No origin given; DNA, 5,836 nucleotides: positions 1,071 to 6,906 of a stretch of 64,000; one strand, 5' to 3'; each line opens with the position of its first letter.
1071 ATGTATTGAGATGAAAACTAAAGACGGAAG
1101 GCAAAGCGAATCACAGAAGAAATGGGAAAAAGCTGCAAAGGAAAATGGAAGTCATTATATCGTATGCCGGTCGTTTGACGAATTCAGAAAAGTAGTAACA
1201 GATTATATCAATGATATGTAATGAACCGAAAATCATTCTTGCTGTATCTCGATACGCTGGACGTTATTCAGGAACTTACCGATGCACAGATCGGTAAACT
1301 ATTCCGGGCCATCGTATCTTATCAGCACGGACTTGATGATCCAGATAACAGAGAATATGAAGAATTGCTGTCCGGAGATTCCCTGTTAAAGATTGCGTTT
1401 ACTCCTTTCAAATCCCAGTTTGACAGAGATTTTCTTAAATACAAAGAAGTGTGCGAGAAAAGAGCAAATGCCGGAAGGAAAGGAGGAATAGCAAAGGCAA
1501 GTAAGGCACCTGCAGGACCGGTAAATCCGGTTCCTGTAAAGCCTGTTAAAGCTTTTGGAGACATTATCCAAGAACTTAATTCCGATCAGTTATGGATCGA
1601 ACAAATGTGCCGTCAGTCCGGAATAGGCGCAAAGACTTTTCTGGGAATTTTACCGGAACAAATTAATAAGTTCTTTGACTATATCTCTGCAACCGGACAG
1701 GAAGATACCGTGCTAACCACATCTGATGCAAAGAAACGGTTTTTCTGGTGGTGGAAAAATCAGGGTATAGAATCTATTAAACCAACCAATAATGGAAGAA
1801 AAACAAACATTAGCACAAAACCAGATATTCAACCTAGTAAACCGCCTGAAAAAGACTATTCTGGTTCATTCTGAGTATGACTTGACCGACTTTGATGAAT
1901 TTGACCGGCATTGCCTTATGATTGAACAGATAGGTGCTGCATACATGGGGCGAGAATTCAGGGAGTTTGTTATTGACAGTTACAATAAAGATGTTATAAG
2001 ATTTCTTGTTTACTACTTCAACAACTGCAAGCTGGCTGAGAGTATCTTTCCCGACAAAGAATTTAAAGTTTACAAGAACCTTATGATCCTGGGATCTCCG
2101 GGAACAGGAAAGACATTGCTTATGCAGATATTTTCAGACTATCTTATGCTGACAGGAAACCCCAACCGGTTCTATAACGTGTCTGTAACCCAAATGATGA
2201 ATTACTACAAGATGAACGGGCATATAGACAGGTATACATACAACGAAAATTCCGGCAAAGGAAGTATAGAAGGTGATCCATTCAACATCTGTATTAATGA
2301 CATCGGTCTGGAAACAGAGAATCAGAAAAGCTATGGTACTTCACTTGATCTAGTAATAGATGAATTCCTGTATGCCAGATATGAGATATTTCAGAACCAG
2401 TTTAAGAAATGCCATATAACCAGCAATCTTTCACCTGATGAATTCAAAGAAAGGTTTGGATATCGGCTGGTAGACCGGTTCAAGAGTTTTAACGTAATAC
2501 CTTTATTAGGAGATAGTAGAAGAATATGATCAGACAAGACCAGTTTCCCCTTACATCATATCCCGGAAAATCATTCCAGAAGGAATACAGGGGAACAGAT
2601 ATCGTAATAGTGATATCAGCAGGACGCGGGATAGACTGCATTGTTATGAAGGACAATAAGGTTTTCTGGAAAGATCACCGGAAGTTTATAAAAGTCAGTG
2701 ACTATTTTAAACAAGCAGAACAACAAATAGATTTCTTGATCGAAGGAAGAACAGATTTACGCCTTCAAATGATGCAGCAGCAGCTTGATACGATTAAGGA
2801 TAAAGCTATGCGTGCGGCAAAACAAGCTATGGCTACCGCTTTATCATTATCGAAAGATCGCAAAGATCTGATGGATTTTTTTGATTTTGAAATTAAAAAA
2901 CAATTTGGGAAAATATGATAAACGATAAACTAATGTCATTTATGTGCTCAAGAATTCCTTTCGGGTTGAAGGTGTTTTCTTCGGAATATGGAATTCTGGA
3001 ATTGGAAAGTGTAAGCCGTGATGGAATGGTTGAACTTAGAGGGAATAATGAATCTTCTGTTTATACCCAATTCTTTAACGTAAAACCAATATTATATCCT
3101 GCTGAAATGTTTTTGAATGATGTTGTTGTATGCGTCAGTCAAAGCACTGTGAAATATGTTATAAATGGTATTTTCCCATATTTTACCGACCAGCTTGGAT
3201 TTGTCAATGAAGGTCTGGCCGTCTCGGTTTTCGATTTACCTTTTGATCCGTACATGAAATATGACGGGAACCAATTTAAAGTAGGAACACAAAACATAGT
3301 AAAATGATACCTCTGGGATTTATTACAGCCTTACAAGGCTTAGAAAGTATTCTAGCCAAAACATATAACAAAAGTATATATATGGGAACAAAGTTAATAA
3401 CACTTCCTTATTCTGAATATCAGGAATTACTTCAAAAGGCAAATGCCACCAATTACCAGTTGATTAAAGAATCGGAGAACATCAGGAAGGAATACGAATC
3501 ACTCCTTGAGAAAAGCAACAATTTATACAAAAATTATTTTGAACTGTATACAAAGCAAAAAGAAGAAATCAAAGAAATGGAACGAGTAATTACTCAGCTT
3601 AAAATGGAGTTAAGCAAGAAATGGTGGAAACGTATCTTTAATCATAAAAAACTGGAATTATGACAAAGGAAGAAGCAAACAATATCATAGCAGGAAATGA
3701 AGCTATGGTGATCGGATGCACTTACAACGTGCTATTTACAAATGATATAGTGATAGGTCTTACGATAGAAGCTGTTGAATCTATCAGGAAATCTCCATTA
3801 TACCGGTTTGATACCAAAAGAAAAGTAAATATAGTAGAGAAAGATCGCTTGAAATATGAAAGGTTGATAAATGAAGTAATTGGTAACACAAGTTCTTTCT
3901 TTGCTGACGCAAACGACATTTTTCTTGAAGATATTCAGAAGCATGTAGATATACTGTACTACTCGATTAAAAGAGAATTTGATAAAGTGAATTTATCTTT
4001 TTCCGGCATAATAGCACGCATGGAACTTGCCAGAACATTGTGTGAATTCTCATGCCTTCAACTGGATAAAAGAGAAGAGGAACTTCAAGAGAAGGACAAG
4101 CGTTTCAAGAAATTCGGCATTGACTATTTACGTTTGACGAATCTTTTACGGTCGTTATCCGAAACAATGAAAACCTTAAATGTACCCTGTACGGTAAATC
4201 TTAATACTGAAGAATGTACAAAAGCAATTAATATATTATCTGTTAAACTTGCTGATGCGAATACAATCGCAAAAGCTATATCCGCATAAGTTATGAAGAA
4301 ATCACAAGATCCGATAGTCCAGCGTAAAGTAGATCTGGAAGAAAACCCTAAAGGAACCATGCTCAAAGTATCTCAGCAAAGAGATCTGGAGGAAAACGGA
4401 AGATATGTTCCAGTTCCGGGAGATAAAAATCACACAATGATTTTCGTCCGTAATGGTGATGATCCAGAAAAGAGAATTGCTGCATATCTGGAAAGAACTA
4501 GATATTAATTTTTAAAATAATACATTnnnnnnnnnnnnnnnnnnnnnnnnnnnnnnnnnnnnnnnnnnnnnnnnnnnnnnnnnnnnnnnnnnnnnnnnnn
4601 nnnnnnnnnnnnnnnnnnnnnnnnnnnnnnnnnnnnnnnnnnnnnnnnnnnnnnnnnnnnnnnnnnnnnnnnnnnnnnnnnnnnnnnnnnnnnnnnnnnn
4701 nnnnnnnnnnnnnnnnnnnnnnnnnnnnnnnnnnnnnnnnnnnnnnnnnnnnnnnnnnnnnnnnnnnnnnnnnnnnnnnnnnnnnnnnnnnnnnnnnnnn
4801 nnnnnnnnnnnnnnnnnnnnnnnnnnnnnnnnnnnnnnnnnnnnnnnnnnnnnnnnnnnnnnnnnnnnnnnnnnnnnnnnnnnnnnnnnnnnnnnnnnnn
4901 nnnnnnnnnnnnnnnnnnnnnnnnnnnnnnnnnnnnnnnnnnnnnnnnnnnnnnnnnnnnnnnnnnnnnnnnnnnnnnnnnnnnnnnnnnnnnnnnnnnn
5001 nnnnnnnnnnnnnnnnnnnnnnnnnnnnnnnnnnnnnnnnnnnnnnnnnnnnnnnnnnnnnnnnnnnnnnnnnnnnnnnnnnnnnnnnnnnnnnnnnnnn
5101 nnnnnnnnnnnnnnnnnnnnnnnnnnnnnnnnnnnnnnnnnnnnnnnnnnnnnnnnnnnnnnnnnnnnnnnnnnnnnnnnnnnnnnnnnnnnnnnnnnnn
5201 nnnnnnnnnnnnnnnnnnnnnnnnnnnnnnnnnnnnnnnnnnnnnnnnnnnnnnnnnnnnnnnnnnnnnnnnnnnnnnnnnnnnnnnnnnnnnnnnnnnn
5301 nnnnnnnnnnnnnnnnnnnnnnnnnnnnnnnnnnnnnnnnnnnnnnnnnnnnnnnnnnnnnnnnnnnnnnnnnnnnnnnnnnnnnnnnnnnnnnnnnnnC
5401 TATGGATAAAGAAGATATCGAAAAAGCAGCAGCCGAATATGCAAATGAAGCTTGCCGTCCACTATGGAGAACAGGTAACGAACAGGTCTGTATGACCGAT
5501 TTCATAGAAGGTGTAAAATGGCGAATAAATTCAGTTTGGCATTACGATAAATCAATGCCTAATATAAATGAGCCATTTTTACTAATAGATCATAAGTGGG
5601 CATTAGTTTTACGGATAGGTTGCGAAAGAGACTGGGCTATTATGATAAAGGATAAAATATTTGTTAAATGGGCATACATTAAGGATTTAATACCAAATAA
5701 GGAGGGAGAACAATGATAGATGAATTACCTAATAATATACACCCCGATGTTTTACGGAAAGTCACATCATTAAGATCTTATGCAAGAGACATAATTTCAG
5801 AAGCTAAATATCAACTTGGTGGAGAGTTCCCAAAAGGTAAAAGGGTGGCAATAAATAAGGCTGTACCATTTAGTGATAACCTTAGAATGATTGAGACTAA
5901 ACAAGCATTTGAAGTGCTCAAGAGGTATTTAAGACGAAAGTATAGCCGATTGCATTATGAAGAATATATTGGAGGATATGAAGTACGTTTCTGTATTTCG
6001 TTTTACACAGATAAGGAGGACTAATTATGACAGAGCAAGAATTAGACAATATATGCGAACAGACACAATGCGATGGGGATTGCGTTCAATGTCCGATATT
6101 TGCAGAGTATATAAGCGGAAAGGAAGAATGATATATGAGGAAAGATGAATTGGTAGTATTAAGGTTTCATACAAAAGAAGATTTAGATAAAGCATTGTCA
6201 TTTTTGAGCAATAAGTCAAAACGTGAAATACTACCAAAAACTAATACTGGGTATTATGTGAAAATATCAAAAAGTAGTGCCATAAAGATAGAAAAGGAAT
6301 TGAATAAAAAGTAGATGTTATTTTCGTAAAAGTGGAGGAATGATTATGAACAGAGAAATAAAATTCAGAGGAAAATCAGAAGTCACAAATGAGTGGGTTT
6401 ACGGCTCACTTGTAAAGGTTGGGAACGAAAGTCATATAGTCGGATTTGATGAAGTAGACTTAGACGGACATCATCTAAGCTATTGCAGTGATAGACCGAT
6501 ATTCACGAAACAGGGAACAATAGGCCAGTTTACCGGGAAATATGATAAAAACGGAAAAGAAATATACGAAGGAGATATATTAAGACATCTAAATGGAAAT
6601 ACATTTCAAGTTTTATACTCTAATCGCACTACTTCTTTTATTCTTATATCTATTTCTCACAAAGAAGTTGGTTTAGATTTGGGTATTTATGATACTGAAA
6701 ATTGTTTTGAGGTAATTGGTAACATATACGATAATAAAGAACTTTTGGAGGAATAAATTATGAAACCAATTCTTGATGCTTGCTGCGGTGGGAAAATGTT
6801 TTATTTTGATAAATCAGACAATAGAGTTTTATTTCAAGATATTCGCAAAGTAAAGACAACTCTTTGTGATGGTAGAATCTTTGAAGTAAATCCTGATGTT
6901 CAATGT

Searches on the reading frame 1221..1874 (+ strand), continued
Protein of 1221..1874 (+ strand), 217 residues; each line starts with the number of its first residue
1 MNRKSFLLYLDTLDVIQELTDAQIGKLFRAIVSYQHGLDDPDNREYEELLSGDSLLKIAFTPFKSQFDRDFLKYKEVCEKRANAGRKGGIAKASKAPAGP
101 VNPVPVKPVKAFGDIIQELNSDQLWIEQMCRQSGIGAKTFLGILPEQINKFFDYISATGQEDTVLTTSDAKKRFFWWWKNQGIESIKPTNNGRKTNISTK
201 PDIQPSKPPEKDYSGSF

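Call 79: find_homologous_proteins(query=window:1221-1874:+, max_evalue=0.00001)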
Query window:1221-1874:+ (217 aa): 9 proteins with E <= 0.00001 among 120 candidates.
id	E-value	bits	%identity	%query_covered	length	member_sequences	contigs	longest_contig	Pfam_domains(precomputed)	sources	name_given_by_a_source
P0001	5.2e-141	486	99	100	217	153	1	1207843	PF19808.5,PF25200.2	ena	-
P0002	2.6e-79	284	60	99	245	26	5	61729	PF19808.5,PF25200.2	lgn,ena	-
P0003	3.3e-77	277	60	99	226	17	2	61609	PF19808.5,PF25200.2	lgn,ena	-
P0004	2.7e-75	271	58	100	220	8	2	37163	PF19808.5,PF25200.2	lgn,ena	-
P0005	2.7e-74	268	58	100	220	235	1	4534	PF19808.5,PF25200.2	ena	-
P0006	2.9e-74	268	60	99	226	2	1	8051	PF19808.5,PF25200.2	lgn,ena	-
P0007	1.2e-67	246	57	100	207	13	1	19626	PF19808.5,PF25200.2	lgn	-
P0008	3.4e-66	241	56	100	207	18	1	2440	PF19808.5,PF25200.2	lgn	-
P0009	3.6e-13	68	42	52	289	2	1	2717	PF19808.5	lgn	-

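Call 81: find_encoding_contigs(protein=P0001, flank=10000, max_places=3)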
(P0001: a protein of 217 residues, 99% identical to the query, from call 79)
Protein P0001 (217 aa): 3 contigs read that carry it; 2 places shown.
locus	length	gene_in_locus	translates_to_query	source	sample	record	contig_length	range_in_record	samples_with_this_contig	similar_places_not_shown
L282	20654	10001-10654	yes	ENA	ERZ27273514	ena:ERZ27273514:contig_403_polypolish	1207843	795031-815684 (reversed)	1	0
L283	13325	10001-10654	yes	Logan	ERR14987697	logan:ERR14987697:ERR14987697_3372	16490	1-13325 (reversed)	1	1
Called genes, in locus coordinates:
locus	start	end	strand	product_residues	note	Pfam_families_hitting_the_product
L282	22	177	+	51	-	-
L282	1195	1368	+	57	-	-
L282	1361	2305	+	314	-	PF03837:RecT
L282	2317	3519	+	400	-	-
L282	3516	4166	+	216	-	-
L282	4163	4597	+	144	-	PF07105:DUF1367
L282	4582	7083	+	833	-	PF00176:SNF2-rel_dom, PF14528:LAGLIDADG_3, PF00271:Helicase_C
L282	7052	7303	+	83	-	-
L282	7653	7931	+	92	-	-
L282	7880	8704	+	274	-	PF24703:DUF7666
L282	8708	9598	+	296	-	-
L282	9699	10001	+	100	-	PF08774:VRR_NUC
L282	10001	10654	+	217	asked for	PF19808:DUF6291, PF25200:DUF7833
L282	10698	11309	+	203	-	-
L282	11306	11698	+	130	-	-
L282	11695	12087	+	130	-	-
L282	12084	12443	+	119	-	-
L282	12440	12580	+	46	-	-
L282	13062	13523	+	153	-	PF09643:YopX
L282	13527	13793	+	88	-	-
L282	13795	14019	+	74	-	-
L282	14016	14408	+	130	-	-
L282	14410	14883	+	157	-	-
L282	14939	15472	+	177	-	PF18909:dGTP_diPhyd_N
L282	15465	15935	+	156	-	-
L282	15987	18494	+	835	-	-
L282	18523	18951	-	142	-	-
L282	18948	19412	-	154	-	-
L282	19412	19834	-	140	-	-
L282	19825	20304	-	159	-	-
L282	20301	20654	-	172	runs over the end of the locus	PF05838:Glyco_hydro_108, PF09374:PG_binding_3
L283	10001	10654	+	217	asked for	PF19808:DUF6291, PF25200:DUF7833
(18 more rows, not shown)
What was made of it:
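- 1792..2529 (+): DnaC-like helicase loader, immediately downstream of the initiator gene. The equivalent gene is called at 10698-11309 in L282 (call 81).
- On Partition centromere (parS / parC): An integrated prophage form exists (call 81).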

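Call 90: predict_structure(alignment_id=A2)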
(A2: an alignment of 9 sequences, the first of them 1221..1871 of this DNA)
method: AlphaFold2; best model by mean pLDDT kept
length: 217 residues; sequences in the alignment: 9
mean_pLDDT: 67.4   pTM: 0.37
mean pLDDT of the five models: 67.4, 66.0, 65.9, 64.9, 58.3
residues with pLDDT >= 90: 0; 70-90: 133; 50-70: 23; < 50: 61
segments of 3 or more residues with pLDDT < 50: 1-8, 86-107, 187-217
pLDDT, mean of each block of 10 residues (from residue 1): 44 68 87 83 82 83 83 79 52 37 46 84 84 79 87 83 77 84 52 30 37 34
secondary structure, 60 per line:
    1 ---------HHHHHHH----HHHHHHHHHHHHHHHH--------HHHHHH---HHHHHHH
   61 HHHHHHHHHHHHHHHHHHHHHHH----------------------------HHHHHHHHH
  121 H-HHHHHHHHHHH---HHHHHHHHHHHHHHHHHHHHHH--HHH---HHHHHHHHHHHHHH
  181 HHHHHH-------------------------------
elements in order: H10-16 H21-36 H45-50 H54-83 H112-121 H123-133 H137-158 H167-186
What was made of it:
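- Closest known: Phage lambda ori and O protein. Same: The predicted model shows the same layout of two domains and a disordered linker (call 90).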

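Call 93: fold_search(model_id=the predicted structure, library=pdb)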
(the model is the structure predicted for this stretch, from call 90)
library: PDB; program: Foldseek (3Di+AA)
matches with E <= 10: 88; with E <= 0.001: 0
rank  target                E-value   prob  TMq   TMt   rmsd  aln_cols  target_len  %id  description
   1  3kx9_D                1.3e+00  0.07  0.13  0.17  23.6       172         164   14  Engineering a closed form of the Archaeoglobus fulgidus ferritin by site directed mutagenesis (released 2010-12-15)
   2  6o6p_A                1.9e+00  0.10  0.18  0.20  19.1       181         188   12  Structure of the regulator FasR from Mycobacterium tuberculosis in complex with DNA (released 2020-03-11)
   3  1s3q_J                1.9e+00  0.06  0.14  0.17  23.6       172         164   13  Crystal structures of a novel open pore ferritin from the hyperthermophilic Archaeon Archaeoglobus fulgidus (released 2005-04-12)
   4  7cww                  1.9e+00  0.04  0.13  0.09  22.2       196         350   15  Crystal structure of TsrL (released 2021-09-15)
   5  8ivz_B                2.5e+00  0.08  0.15  0.18  16.9       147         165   13  Crystal structure of talin R7 in complex with KANK1 KN motif (released 2023-11-08)
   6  8jax_B                2.8e+00  0.06  0.15  0.19  22.2       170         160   11  Cryo-EM structure of Holo form of ScBfr with O symmetry (released 2023-08-02)
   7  6l55_A                2.9e+00  0.05  0.14  0.17  21.5       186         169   14  Recombinant Tegillarca granosa ferritin (released 2019-11-06)
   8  3crc_B                3.1e+00  0.04  0.15  0.15  21.2       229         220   13  Crystal Structure of Escherichia coli MazG, the Regulator of Nutritional Stress Response (released 2008-04-22)
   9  9dtf_A                3.6e+00  0.14  0.18  0.13  17.1       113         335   10  Crystal structure of the complex of M. tuberculosis PheRS with cognate precursor tRNA and fragment DDD01008876 (released 2025-06-04)
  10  6jcy_F                3.8e+00  0.06  0.16  0.19  22.9       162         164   10  Mycobacterium tuberculosis RNA polymerase transcription initiation open complex with a chimeric ECF sigma factor sigH/ (released 2019-05-29)
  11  7dw5_A                4.0e+00  0.07  0.16  0.25  21.9       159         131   14  Crystal structure of DUX4 HD1-HD2 domain complexed with ERG sites (released 2021-11-03)
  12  5xx9_B                4.0e+00  0.04  0.14  0.18  20.3       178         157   14  Crystal structure of Bacterioferritin (released 2018-07-11)
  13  6xtt_MODEL_1_B        4.2e+00  0.09  0.19  0.28  12.4       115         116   10  Solution structure of Legionella pneumophila NttA (released 2020-07-22)
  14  3a68_C                4.4e+00  0.04  0.13  0.15  21.4       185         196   14  Crystal structure of plant ferritin reveals a novel metal binding site that functions as a transit site for metal tran (released 2009-12-08)
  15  6m52_A                4.4e+00  0.03  0.13  0.16  23.8       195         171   13  Human apo ferritin frozen on TEM grid with amorphous carbon supporting film (released 2020-05-13)
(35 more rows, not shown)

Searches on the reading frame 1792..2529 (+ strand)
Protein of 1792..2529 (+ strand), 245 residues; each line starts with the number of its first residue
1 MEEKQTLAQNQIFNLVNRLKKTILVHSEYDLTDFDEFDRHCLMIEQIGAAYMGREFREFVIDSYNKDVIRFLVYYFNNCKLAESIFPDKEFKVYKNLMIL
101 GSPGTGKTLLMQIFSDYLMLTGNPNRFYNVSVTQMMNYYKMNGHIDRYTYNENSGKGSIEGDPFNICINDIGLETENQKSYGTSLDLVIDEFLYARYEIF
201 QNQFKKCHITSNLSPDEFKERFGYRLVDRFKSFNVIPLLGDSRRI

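Call 32: search_protein_families(library=phrogs, proteins=[window:1792-2529:+], max_evalue=0.001)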
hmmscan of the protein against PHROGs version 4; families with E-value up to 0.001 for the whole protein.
window:1792-2529:+ (245 aa): 2 families
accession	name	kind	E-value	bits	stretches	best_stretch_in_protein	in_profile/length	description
phrog_3277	-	DNA, RNA and nucleotide metabolism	1.2e-10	42.5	1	95-244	11-153/168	DnaC-like helicase loader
phrog_50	-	DNA, RNA and nucleotide metabolism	3.3e-10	40.6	1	50-244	328-510/570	DnaC-like helicase loader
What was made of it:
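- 1792..2529 (+): Call 32.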

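Call 47: search_protein_families(library=pfam, proteins=[window:1792-2529:+], max_evalue=1)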
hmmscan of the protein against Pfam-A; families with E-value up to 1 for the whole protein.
window:1792-2529:+ (245 aa): 17 families
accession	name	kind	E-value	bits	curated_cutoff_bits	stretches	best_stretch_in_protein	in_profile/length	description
PF07728.20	AAA_5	-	0.003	18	22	1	96-146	1-47/139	AAA domain (dynein-related subfamily)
PF00931.28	NB-ARC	-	0.0039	16.9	23.5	1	96-152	20-77/248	NB-ARC domain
PF00004.35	AAA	-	0.0081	17.1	21.2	1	98-138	2-37/131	ATPase family associated with various cellular activities (AAA)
PF13245.12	AAA_19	-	0.0083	16.7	25.1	1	95-134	12-51/134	AAA domain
PF00910.28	RNA_helicase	-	0.014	16.3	21.5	1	98-139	2-47/105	RNA helicase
PF13479.12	AAA_24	-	0.016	15.5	27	1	95-146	3-53/195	AAA domain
PF20720.3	nSTAND3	-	0.018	15.2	27.2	1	94-123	17-46/155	Novel STAND NTPase 3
PF01078.27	Mg_chelatase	-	0.025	14.4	20.3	1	96-137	24-65/207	Magnesium chelatase, subunit ChlI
PF12775.13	AAA_7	-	0.04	13.9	25.8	1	91-129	30-68/181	P-loop containing dynein motor region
PF24883.2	NPHP3_N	-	0.078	13.6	24.8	1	96-123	24-51/164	Nephrocystin 3, N-terminal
PF01695.23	IstB_IS21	-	0.083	12.8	24.1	1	95-144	93-140/238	IstB-like ATP binding protein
PF01591.24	6PF2K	-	0.1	12.4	27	1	98-134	17-53/223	6-phosphofructo-2-kinase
PF06745.19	ATPase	-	0.1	12.4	26.6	1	91-114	16-39/231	KaiC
PF09848.15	SLFN-g3_helicase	-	0.16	11.7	24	1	97-140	4-49/354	Schlafen group 3, DNA/RNA helicase domain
PF00005.33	ABC_tran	-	0.22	12.6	25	1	95-117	12-34/137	ABC transporter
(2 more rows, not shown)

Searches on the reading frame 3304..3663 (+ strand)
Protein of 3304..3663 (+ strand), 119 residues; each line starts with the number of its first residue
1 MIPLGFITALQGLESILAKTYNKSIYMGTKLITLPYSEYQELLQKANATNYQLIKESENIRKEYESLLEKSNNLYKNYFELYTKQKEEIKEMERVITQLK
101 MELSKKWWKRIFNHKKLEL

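Call 32: search_protein_families(library=phrogs, proteins=[window:3304-3663:+], max_evalue=0.001)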
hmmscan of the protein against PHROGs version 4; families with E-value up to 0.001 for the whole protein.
window:3304-3663:+ (119 aa): 0 families

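Call 108: search_protein_families(library=pfam, proteins=[window:3304-3663:+], max_evalue=0.001)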
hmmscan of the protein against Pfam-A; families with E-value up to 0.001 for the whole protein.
window:3304-3663:+ (119 aa): 1 family
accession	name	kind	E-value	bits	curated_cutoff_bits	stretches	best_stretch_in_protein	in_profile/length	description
PF13334.11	DUF4094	-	0.00081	20.2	24.5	0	44-105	34-86/90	Domain of unknown function (DUF4094)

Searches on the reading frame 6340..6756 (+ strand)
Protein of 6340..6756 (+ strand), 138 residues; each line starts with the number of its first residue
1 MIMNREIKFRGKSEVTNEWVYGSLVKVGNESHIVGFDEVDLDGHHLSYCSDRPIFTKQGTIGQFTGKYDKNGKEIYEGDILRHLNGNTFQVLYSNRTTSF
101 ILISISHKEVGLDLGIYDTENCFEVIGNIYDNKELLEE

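Call 39: search_protein_families(library=phrogs, proteins=[window:6340-6756:+], max_evalue=0.001)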
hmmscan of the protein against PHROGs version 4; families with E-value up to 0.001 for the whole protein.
window:6340-6756:+ (138 aa): 4 families
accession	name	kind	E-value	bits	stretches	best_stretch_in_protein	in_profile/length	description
phrog_98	-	unknown function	2.6e-27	96.7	1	2-138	23-152/208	-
phrog_8684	-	unknown function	2.6e-24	87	1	3-87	1-87/164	-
phrog_24347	-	unknown function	0.00013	22.3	1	37-137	149-242/245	-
phrog_31057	-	unknown function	0.00028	21.2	1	3-85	1-80/309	-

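Call 108: search_protein_families(library=pfam, proteins=[window:6340-6756:+], max_evalue=0.001)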
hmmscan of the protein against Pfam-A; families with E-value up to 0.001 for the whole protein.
window:6340-6756:+ (138 aa): 1 family
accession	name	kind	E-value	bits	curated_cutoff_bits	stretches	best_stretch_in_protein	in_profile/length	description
PF09643.15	YopX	-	3.5e-20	72.8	22.4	1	8-137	1-128/128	YopX protein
